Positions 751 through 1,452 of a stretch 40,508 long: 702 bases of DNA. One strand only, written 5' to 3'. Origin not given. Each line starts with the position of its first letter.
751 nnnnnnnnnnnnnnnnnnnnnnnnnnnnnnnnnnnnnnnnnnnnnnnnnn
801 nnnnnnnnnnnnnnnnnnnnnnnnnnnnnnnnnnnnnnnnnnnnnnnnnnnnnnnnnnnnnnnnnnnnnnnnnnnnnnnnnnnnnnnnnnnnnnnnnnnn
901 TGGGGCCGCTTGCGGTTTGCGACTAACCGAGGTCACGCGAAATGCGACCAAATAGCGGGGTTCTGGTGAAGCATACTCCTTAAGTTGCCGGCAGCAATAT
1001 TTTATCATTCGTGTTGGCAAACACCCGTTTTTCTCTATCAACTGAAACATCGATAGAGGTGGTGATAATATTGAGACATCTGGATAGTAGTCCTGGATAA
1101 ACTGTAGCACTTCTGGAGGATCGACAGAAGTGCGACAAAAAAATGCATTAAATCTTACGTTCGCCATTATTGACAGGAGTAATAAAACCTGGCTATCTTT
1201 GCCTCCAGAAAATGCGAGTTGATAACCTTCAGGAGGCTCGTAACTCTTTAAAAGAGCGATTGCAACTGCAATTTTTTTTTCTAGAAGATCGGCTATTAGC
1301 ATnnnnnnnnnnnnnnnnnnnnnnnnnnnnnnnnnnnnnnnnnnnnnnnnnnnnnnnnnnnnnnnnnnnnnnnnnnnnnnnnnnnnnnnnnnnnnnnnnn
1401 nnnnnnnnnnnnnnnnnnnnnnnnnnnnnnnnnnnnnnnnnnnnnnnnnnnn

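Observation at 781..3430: Late-operon terminal accessory block: secreted FG-GAP propeller, radical SAM and PP-loop enzyme, in the position of Mu mom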

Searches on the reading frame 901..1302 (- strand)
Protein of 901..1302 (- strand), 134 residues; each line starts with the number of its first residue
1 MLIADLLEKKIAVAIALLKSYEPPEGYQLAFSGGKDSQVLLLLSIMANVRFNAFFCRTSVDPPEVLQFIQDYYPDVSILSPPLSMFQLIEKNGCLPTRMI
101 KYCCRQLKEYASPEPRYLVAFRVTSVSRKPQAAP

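Call 27: find_homologous_proteins(query=window:943-1302:-)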
Query window:943-1302:- (120 aa): 48 proteins with E <= 0.001 among 55 candidates.
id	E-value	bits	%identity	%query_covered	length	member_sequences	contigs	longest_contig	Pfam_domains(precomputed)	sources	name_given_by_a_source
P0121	1.6e-72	259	100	100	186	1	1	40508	-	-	-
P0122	9.0e-31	124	61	81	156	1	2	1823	PF01507.26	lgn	-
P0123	3.6e-25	106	44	88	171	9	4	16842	PF01507.26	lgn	-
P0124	5.1e-25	106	49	89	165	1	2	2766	-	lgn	-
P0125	1.7e-23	101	52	83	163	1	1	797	PF01507.26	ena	-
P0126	4.5e-23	100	42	95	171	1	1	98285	PF01507.26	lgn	-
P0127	3.4e-22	97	43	83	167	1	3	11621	PF01507.26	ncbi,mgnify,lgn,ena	mgnify:FL=1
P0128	4.4e-22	96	46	84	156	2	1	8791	PF01507.26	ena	-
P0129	4.7e-22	96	45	86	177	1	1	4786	PF01507.26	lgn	-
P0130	5.8e-22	96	47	86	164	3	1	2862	-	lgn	-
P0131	6.8e-22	96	45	88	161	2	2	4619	PF01507.26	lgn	-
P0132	8.2e-22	95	43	83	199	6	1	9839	PF01507.26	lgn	-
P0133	8.5e-22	95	44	89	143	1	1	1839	PF01507.26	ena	-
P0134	1.0e-21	95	45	86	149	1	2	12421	-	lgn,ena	-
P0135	5.1e-21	93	44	88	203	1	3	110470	PF01507.26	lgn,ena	-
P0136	9.2e-21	92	44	88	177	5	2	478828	PF01507.26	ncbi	-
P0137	1.2e-20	92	46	83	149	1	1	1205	PF01507.26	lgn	-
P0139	9.9e-20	89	39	95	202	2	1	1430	PF01507.26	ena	-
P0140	4.4e-19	87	46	85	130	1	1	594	PF01507.26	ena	-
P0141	1.1e-18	85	47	87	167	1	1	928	PF01507.26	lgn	-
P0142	3.0e-18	84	40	88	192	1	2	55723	PF01507.26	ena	-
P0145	9.9e-17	79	38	88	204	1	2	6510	PF01507.26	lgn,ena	-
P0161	2.2e-10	59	46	57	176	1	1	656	PF01507.26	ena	-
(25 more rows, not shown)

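Call 36: find_encoding_contigs(protein=P0122, flank=6000, max_places=2)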
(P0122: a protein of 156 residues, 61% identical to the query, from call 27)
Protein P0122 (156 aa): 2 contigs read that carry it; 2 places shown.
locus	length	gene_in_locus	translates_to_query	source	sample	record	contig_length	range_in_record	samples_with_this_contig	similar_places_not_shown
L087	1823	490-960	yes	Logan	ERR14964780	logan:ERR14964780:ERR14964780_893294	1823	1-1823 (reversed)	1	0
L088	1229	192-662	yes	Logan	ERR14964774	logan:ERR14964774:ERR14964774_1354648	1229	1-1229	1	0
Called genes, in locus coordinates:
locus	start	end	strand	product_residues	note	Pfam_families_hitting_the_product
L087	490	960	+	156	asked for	PF01507:PAPS_reduct (weak)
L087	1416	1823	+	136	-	?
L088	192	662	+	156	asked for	PF01507:PAPS_reduct (weak)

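Call 37: find_encoding_contigs(protein=P0126, flank=8000, max_places=1)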
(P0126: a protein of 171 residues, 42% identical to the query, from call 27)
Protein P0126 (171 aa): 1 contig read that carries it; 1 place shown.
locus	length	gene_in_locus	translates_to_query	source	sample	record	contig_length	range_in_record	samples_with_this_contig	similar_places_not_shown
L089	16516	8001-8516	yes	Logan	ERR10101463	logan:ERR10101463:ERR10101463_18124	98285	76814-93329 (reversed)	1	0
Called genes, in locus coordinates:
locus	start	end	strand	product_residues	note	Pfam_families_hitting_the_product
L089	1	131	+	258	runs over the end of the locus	-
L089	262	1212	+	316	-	PF02796:HTH_7 (faint)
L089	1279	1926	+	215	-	-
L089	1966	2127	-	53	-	-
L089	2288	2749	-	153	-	PF18291:HU-HIG, PF00216:Bac_DNA_binding (weak)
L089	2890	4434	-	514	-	PF11638:DnaA_N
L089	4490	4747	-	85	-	PF01381:HTH_3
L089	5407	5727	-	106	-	-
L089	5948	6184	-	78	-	-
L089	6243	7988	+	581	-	-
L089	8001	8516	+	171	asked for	PF01507:PAPS_reduct (weak)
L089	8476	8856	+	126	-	PF01507:PAPS_reduct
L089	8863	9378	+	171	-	-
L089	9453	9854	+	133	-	-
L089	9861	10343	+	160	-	-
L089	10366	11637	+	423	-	-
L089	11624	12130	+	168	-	-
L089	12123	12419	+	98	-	-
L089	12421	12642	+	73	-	-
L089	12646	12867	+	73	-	-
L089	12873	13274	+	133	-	-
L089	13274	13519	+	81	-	-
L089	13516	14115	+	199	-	-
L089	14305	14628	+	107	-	-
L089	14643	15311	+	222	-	PF18406:DUF1281_C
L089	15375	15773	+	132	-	-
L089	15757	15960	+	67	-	-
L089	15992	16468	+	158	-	-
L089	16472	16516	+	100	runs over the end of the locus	-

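Call 38: find_encoding_contigs(protein=P0124, flank=6000, max_places=2)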
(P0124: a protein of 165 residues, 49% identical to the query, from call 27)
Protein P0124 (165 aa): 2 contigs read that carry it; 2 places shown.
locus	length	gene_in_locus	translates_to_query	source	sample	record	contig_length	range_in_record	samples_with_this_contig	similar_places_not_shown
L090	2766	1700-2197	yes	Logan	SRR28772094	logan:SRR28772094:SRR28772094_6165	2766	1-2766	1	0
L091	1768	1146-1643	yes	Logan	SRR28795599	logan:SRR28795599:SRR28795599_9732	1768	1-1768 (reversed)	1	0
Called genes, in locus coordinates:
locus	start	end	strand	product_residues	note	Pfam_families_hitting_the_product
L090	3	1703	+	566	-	?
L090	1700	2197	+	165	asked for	-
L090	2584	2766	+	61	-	?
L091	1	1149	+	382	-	?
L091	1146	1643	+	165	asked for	-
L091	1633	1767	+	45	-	?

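Call 63: search_protein_families(library=padloc, proteins=[window:943-1302:-], max_evalue=0.01)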
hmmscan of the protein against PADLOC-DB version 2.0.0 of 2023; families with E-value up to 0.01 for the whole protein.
window:943-1302:- (120 aa): 2 families
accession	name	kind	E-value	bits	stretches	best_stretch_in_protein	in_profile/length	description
PDLC02782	SspD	-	0.0001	20.1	1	29-108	4-90/277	SspD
PDLC02510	BrxP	-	0.0015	14.8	1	27-105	135-221/779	BrxP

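Call 91: search_protein_representatives(protein=window:901-1302:-)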
Query: 134 residues. Proteins with E-value up to 0.001 (for the whole library): 1384; up to 1e-10: 701; up to 1e-30: 3. The best 150 are listed.
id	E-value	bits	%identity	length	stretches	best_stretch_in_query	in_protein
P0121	3.3e-82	289.1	100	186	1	1-134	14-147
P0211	6.3e-32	126.6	52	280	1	1-123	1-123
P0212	7.3e-32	126.4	56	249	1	14-124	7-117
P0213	3.2e-28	114.6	49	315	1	7-124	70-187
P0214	3.2e-28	114.6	50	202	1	10-118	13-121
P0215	1.0e-27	113.0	54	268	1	13-112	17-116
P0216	1.6e-27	112.4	50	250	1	8-110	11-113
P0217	2.6e-27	111.7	55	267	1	7-110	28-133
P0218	5.5e-27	110.7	50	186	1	3-113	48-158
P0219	1.6e-26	109.2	53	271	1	10-112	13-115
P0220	2.3e-26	108.6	44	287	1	20-122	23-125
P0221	2.6e-26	108.5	42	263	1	4-123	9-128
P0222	3.4e-26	108.1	55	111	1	9-108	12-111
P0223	8.8e-26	106.8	48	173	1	9-112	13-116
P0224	1.9e-25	105.7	50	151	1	9-111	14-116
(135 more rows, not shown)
